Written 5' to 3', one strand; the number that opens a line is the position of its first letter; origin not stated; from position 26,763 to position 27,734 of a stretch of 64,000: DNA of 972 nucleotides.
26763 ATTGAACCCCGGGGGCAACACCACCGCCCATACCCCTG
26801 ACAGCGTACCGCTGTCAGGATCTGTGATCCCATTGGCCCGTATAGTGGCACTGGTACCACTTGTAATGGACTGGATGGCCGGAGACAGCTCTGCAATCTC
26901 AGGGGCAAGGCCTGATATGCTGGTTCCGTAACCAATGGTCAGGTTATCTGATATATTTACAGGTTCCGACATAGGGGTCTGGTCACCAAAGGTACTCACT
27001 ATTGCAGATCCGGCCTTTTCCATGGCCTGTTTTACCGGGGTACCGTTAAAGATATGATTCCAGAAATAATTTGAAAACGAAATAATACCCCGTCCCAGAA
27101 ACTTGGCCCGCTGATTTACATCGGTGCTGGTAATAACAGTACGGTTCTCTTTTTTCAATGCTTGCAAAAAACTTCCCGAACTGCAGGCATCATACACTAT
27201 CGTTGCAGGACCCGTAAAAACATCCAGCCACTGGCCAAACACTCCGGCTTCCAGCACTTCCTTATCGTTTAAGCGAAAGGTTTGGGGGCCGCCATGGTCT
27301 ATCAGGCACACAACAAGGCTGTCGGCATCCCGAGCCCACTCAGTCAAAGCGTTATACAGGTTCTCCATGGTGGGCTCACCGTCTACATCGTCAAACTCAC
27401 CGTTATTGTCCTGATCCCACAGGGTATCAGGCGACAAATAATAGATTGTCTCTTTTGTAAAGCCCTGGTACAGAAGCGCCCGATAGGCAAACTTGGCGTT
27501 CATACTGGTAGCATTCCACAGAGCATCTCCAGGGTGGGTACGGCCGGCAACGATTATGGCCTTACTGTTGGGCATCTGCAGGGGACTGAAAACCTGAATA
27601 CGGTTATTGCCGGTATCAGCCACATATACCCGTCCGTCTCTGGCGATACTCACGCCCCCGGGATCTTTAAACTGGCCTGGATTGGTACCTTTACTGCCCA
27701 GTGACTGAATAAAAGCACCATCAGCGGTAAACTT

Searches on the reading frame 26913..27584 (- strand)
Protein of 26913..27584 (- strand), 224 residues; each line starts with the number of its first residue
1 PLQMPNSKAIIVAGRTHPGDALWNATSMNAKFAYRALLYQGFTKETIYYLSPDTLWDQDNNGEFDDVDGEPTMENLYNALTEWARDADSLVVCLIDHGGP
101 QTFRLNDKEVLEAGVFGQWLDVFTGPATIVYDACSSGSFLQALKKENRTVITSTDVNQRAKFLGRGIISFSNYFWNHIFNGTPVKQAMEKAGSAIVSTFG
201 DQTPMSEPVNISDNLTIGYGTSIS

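Call 10: search_protein_families(library=pfam, proteins=[window:26913-27584:-], max_evalue=10)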
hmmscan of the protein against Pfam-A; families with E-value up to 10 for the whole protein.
window:26913-27584:- (224 aa): 1 family
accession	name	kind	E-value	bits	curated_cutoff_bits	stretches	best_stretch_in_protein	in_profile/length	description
PF01650.23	Peptidase_C13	-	5.6e-06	26.5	22.8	1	86-158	107-184/258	Peptidase C13 family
